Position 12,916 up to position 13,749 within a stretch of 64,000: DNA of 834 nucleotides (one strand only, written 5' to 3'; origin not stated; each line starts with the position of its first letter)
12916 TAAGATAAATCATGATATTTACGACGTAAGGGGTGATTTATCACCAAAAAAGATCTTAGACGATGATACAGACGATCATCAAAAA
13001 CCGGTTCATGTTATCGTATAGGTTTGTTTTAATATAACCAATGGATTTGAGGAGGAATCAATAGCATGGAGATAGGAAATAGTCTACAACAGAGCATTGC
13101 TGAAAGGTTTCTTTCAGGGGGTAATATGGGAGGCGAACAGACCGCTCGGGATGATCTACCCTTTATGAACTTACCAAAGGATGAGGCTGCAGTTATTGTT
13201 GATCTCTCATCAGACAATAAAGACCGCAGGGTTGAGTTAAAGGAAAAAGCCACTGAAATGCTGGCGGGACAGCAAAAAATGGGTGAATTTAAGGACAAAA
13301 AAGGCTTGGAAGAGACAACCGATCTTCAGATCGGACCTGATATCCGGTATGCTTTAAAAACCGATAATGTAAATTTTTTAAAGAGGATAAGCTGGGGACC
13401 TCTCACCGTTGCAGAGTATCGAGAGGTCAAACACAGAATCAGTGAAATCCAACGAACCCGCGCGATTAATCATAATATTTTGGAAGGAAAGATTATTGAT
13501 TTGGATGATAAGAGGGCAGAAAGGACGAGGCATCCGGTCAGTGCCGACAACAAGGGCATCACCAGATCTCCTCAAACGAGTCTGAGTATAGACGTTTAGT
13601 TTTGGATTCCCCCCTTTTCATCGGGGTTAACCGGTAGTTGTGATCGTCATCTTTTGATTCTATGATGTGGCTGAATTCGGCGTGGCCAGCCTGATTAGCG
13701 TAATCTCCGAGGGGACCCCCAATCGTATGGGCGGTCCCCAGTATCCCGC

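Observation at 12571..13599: c-di-GMP-I riboswitch plus terminator controlling two uncharacterised proteins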

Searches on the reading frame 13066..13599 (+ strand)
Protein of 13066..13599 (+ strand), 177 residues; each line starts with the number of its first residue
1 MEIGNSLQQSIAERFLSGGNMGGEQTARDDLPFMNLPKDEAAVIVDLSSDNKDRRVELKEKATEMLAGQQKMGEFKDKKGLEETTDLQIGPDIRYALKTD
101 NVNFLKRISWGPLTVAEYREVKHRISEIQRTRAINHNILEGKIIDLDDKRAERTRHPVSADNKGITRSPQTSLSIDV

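Call 6: search_protein_families(library=pfam, proteins=[window:13066-13599:+], max_evalue=1)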
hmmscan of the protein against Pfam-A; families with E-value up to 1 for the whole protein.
window:13066-13599:+ (177 aa): 0 families

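Call 7: find_homologous_proteins(query=window:13066-13599:+, max_evalue=0.01)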
Query window:13066-13599:+ (177 aa): 60 proteins with E <= 0.01 among 659 candidates.
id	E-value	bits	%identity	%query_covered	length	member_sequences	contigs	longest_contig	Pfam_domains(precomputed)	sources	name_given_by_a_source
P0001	1.7e-109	381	100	100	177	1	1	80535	-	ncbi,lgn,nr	ncbi:MAG: hypothetical protein JW932_11730 [Deltaproteobacteria bacterium]|nr:hypothetical protein [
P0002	6.3e-72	259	75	90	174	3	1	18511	-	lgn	-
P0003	7.9e-63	229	63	100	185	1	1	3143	-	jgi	jgi:hypothetical protein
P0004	1.6e-62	228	63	100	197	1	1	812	-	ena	-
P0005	3.6e-51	191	63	86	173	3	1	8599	-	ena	-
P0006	2.5e-48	182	59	82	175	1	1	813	-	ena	-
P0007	1.5e-33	134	54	71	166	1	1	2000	-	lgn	-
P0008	4.4e-33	133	54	82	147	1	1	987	-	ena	-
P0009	2.5e-31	127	65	56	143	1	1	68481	-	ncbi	ncbi:hypothetical protein ACFL7M_01625 [Thermodesulfobacteriota bacterium]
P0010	5.5e-31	126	43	94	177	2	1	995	-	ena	-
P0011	1.4e-30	124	47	82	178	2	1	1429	-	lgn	-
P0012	1.9e-30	124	63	54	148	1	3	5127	-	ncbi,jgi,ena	-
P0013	4.1e-30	123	66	50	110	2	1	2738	-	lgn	-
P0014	4.6e-30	123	59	57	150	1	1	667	-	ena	-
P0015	5.9e-30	122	59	60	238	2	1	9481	-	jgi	-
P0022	1.1e-28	118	57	59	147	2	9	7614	-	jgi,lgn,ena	-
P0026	2.3e-28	117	56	56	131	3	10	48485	-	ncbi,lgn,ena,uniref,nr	ncbi:MAG: hypothetical protein H8D96_04800 [Desulfobacterales bacterium]|uniref:Uncharacterized prot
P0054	3.3e-25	107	56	57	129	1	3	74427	-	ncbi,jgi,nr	ncbi:MAG: hypothetical protein JRH18_03825 [Deltaproteobacteria bacterium]|nr:hypothetical protein [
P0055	4.1e-25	107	58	54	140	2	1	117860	-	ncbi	-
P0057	5.9e-25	106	48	73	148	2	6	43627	-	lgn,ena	-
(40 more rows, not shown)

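Call 8: search_protein_families(library=ncbifam, proteins=[window:13066-13599:+], max_evalue=1)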
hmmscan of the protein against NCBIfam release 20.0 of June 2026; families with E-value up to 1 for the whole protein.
window:13066-13599:+ (177 aa): 0 families

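Call 10: find_related_loci(query=A1, collection=genome_contigs, flank=4000)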
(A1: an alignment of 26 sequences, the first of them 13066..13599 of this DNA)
Query A1 (177 aa) in genome_contigs; peptide patterns used: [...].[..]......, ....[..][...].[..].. (x = any residue, [..] = any of these).
43 stretches matched a pattern; 8 encode a relative of the query (tblastn E <= 1e-3); 8 distinct loci.
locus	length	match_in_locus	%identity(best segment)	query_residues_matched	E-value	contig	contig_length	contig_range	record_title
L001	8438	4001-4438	50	1-147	1e-39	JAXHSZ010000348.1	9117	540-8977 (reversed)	MAG: Thermodesulfobacteriota bacterium isolate MAG11_tar_biofilm MAG11_348, whole genome shotgun sequence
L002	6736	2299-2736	47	1-147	5e-36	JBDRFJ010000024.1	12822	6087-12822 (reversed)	MAG: Pseudomonadota bacterium isolate MEGAHIT-group-1.368 k141_7988691, whole genome shotgun sequence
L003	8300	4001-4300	56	47-146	3e-35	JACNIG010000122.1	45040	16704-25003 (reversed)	MAG: Candidatus Desulfatibia vada NIOZ-UU_NODE_788_length_45040_cov_37.8718, whole genome shotgun sequence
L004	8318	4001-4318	53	41-146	1e-34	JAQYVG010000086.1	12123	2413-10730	MAG: Desulfobacterales bacterium isolate SG_975_bin35strict NODE_86_length_12123_cov_7.290055, whole genome shotgun sequ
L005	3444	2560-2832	60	57-147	2e-34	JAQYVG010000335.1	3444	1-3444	MAG: Desulfobacterales bacterium isolate SG_975_bin35strict NODE_335_length_3444_cov_3.466290, whole genome shotgun sequ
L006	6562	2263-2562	56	47-146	6e-34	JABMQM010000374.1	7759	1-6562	MAG: Desulfobacteraceae bacterium isolate bin.469 k141_3591558, whole genome shotgun sequence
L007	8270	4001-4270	56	52-152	2e-31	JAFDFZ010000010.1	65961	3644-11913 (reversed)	MAG: Deltaproteobacteria bacterium isolate Meg22_1012_Bin_121 Meg22_1012_Bin_121_scaffold_567, whole genome shotgun sequ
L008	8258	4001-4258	48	59-144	6e-24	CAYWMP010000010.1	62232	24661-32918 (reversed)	MAG TPA_asm: uncultured Desulfobacteraceae bacterium isolate SRP167671_co1_137 genome assembly, contig: NODE_495_length_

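Call 13: find_related_loci(query=A1, collection=metagenome_contigs, flank=3000)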
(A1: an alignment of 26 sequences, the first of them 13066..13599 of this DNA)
Query A1 (177 aa) in metagenome_contigs; peptide patterns used: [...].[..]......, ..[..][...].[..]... (x = any residue, [..] = any of these).
116 stretches matched a pattern; 10 encode a relative of the query (tblastn E <= 1e-3); 10 distinct loci.
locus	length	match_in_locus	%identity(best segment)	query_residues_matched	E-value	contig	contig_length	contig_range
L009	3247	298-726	49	1-147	1e-35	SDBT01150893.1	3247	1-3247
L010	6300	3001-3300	56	47-146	2e-35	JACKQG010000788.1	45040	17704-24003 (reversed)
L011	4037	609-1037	48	1-147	2e-35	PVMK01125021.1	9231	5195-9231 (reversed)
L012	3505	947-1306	51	47-162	1e-35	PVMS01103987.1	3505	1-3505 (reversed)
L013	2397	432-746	53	43-147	3e-34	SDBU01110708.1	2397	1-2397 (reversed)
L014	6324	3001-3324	50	58-171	3e-33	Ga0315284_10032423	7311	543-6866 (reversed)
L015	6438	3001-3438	47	1-147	6e-31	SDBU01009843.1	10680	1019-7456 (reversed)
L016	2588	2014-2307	53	48-145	2e-30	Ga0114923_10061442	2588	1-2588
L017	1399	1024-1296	57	59-146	2e-29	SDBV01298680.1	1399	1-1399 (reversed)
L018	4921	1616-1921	48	57-160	6e-27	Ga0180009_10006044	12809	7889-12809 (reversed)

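Call 17: find_encoding_contigs(protein=P0002, flank=5000, max_places=3)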
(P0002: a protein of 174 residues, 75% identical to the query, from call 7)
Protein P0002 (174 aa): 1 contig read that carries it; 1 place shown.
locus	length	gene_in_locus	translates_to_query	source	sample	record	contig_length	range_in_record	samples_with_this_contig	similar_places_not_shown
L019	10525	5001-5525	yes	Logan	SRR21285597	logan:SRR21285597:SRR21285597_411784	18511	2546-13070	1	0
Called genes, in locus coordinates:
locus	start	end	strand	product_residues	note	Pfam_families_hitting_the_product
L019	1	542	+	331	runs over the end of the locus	PF02568:ThiI, PF03054:tRNA_Me_trans (weak), PF18297:NFACT-R_2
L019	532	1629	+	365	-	PF02540:NAD_synthase (faint), PF03054:tRNA_Me_trans, PF20259:tRNA_Me_trans_M, PF20258:tRNA_Me_trans_C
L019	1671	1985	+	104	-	PF03992:ABM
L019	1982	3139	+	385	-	PF00465:Fe-ADH, PF13685:Fe-ADH_2, PF25137:ADH_Fe_C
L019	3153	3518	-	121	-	-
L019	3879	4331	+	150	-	PF03692:CxxCxxCC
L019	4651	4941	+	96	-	-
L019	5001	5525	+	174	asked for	-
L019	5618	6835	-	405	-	PF00149:Metallophos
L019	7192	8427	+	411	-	PF03453:MoeA_N, PF00994:MoCF_biosynth, PF03454:MoeA_C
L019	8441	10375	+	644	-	PF03453:MoeA_N, PF00994:MoCF_biosynth, PF03454:MoeA_C, PF12727:PBP_like, PF12974:Phosphonate-bd (weak)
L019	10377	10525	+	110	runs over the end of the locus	PF00126:HTH_1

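Call 18: find_encoding_contigs(protein=P0015, flank=5000, max_places=3)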
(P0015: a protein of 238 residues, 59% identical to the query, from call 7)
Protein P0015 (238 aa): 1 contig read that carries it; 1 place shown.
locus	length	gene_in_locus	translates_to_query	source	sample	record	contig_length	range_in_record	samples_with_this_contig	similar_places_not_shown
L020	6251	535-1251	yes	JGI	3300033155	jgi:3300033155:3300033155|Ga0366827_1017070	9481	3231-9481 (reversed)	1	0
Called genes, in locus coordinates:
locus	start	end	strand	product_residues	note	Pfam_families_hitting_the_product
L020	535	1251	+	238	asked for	-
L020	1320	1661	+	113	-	PF03646:FlaG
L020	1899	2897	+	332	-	PF16868:NMT1_3, PF09084:NMT1 (weak)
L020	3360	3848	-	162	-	-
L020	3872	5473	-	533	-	-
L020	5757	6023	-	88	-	-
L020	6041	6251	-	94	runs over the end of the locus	-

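Call 19: find_encoding_contigs(protein=P0005, flank=5000, max_places=3)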
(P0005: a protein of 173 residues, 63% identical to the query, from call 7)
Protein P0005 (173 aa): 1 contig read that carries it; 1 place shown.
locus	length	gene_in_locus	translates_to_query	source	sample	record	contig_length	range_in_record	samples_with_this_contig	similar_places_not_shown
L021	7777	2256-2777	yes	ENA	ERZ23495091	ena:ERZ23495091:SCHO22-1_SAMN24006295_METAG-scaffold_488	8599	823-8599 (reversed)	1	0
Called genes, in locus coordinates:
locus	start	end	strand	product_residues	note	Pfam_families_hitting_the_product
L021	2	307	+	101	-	?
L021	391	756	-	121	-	-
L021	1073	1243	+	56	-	-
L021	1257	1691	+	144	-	PF03692:CxxCxxCC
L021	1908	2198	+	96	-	-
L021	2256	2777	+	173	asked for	-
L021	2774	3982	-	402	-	PF00149:Metallophos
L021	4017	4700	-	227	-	PF08551:DUF1751 (weak), PF01694:Rhomboid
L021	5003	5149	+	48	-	-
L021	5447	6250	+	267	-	PF13489:Methyltransf_23, PF05175:MTS, PF01209:Ubie_methyltran, PF02390:Methyltransf_4, PF08241:Methyltransf_11, PF08242:Methyltransf_12, PF13649:Methyltransf_25, PF13847:Methyltransf_31, +1 more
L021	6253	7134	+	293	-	PF01073:3Beta_HSD (weak), PF01370:Epimerase, PF02719:Polysacc_synt_2 (weak), PF04321:RmlD_sub_bind, PF16363:GDP_Man_Dehyd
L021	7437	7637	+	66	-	PF00313:CSD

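Call 20: find_encoding_contigs(protein=P0009, flank=5000, max_places=2)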
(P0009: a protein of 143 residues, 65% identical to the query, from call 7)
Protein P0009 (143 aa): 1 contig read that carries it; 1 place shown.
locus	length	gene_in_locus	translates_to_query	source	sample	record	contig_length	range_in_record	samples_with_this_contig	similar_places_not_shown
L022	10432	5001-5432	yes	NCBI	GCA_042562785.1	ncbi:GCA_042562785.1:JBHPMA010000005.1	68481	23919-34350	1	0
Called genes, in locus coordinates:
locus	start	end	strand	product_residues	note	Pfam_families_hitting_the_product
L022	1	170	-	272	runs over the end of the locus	PF00106:adh_short, PF13561:adh_short_C2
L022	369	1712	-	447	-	PF01208:URO-D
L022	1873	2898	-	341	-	PF04909:Amidohydro_2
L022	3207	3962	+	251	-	PF00106:adh_short, PF08659:KR, PF13561:adh_short_C2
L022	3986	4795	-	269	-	PF00106:adh_short, PF08659:KR, PF13561:adh_short_C2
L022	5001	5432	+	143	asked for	-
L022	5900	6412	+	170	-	PF01627:Hpt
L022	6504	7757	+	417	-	PF00072:Response_reg, PF08668:HDOD, PF01966:HD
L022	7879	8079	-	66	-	-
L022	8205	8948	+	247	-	PF01909:NTP_transf_2, PF18765:Polbeta, PF05168:HEPN (weak)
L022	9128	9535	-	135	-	-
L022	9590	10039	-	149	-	-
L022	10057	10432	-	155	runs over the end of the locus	PF13490:zf-HC2 (weak)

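Call 21: find_encoding_contigs(protein=P0026, flank=5000, max_places=3)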
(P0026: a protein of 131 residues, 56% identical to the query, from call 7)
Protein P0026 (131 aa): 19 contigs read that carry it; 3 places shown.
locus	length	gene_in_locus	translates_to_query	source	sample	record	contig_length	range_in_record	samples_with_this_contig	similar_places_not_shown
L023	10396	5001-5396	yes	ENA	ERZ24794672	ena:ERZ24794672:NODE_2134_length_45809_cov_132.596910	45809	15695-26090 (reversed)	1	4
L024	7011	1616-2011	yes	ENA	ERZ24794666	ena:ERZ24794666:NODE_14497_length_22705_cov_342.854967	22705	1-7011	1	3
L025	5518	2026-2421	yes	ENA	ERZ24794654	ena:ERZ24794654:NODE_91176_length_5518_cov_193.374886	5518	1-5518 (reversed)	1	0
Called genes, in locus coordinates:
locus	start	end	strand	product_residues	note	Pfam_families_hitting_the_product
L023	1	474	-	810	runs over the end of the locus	PF06934:CTI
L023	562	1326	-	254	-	PF07676:PD40 (faint), PF26549:Tricorn_N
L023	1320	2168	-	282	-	-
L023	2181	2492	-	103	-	PF02452:PemK_toxin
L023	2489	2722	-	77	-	PF01402:RHH_1 (weak)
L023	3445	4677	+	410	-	PF00270:DEAD, PF04851:ResIII, PF00271:Helicase_C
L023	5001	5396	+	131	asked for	-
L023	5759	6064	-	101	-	PF20594:DUF6794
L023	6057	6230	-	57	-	-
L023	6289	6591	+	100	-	-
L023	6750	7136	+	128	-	-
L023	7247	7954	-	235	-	PF04542:Sigma70_r2, PF08281:Sigma70_r4_2, PF04545:Sigma70_r4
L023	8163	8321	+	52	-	-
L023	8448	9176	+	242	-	PF00535:Glycos_transf_2, PF10111:Glyco_tranf_2_2 (weak)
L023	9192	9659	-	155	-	PF00027:cNMP_binding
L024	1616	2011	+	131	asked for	-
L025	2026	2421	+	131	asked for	-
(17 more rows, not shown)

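Call 22: find_encoding_contigs(protein=P0054, flank=5000, max_places=2)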
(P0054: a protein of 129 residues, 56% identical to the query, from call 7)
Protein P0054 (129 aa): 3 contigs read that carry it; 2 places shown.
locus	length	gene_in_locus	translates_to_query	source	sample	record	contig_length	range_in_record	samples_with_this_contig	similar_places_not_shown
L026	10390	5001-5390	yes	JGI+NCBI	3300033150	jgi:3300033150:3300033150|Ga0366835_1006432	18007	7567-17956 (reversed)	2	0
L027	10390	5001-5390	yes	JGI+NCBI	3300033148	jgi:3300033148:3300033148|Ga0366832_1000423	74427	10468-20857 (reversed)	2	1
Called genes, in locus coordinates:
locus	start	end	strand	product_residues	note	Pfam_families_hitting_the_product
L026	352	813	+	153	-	-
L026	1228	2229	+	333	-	PF01408:GFO_IDH_MocA, PF02894:GFO_IDH_MocA_C, PF22725:GFO_IDH_MocA_C3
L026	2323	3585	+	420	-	PF01546:Peptidase_M20, PF07687:M20_dimer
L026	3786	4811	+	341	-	PF01408:GFO_IDH_MocA, PF02894:GFO_IDH_MocA_C, PF22725:GFO_IDH_MocA_C3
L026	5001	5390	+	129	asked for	-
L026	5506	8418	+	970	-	PF00483:NTP_transferase, PF12804:NTP_transf_3, PF10509:GalKase_gal_bdg, PF00288:GHMP_kinases_N, PF08544:GHMP_kinases_C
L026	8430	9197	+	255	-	PF13580:SIS_2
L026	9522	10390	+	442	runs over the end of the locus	PF01547:SBP_bac_1, PF13416:SBP_bac_8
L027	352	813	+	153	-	-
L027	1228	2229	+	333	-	PF01408:GFO_IDH_MocA, PF02894:GFO_IDH_MocA_C, PF22725:GFO_IDH_MocA_C3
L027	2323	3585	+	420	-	PF01546:Peptidase_M20, PF07687:M20_dimer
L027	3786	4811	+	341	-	PF01408:GFO_IDH_MocA, PF02894:GFO_IDH_MocA_C, PF22725:GFO_IDH_MocA_C3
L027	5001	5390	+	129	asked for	-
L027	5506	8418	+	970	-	PF00483:NTP_transferase, PF12804:NTP_transf_3, PF10509:GalKase_gal_bdg, PF00288:GHMP_kinases_N, PF08544:GHMP_kinases_C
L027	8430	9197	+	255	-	PF13580:SIS_2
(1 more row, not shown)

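Call 23: find_encoding_contigs(protein=P0055, flank=5000, max_places=2)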
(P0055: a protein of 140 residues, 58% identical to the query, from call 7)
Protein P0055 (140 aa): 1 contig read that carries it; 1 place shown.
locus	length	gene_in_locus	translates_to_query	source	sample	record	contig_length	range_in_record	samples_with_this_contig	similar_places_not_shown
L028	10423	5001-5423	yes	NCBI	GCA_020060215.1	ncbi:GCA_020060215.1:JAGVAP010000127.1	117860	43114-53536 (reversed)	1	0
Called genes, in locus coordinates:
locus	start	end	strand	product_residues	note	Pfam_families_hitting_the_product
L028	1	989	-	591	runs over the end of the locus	PF01979:Amidohydro_1, PF07969:Amidohydro_3, PF13382:Adenine_deam_C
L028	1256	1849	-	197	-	PF00081:Sod_Fe_N, PF02777:Sod_Fe_C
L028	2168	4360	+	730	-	PF07697:7TMR-HDED, PF07698:7TM-7TMR_HD, PF01966:HD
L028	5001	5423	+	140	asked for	-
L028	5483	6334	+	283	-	PF01261:AP_endonuc_2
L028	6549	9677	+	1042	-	PF07719:TPR_2 (faint), PF13424:TPR_12, PF12770:CHAT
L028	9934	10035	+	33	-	-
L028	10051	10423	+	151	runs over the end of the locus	PF13098:Thioredoxin_2 (weak), PF13174:TPR_6 (faint)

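Call 29: predict_structure(alignment_id=A1)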
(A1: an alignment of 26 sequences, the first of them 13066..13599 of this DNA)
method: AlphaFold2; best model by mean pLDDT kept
length: 177 residues; sequences in the alignment: 26
mean_pLDDT: 61.0   pTM: 0.31
mean pLDDT of the five models: 61.0, 60.4, 58.1, 57.0, 56.7
residues with pLDDT >= 90: 22; 70-90: 26; 50-70: 77; < 50: 52
segments of 3 or more residues with pLDDT < 50: 1-4, 10-31, 33-41, 43-51, 161-164
pLDDT, mean of each block of 10 residues (from residue 1): 49 44 42 45 46 52 57 64 62 85 92 89 91 66 55 55 50 53
secondary structure, 60 per line:
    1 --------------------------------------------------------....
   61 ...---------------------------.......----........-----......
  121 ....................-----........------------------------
elements in order: H57-63 H91-97 H102-109 H115-140 H146-153

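Call 31: search_protein_representatives(alignment_id=A1)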
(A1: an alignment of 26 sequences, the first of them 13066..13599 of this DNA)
Query: 26 sequences, 163 profile positions. Proteins with E-value up to 0.001 (for the whole library): 38; up to 1e-10: 33; up to 1e-30: 21. The best 38 are listed.
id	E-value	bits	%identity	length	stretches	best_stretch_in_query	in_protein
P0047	8.8e-57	207.9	-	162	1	1-162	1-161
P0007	7.9e-56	204.8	-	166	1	1-163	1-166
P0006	2.4e-54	200.0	-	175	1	1-150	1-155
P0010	6.7e-53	195.3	-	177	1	1-147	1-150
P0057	5.6e-51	189.0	-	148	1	1-143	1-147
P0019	1.6e-50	187.6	-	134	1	41-162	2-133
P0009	2.4e-50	187.0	-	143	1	29-144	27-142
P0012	1.7e-49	184.2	-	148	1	33-162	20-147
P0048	9.5e-48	178.5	-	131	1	2-142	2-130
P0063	8.0e-47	175.5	-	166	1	1-162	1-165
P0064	8.9e-47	175.4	-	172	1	1-161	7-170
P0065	2.2e-45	170.9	-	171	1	1-161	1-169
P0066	6.2e-45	169.4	-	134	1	11-143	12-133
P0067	2.9e-42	160.7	-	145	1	26-143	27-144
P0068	2.3e-41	157.8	-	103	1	61-163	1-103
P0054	3.3e-41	157.2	-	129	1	47-139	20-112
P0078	4.7e-16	75.5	-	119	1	71-134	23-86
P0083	5.3e-12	62.3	-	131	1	71-131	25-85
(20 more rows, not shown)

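Call 34: find_encoding_contigs(protein=P0001, flank=10000, max_places=2)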
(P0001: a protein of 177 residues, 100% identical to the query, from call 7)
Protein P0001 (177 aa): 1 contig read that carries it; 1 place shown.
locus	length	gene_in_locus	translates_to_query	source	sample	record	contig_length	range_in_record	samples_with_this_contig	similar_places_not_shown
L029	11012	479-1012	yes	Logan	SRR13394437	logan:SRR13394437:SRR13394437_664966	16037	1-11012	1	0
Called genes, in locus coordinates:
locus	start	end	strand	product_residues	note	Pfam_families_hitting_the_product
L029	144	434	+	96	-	-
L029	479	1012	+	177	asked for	-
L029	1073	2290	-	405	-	PF00149:Metallophos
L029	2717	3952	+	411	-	PF03453:MoeA_N, PF00994:MoCF_biosynth, PF03454:MoeA_C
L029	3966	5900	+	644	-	PF03453:MoeA_N, PF00994:MoCF_biosynth, PF03454:MoeA_C, PF12727:PBP_like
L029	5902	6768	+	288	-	PF00126:HTH_1 (weak), PF03205:MobB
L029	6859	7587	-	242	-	PF00481:PP2C, PF13672:PP2C_2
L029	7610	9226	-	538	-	PF00069:Pkinase, PF07714:PK_Tyr_Ser-Thr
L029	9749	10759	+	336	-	PF01522:Polysacc_deac_1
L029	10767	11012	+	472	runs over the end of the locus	PF00515:TPR_1 (faint), PF13181:TPR_8 (faint), PF13371:TPR_9 (faint), PF13428:TPR_14 (faint), PF13414:TPR_11 (faint), PF07719:TPR_2 (weak), PF13432:TPR_16 (weak), PF01476:LysM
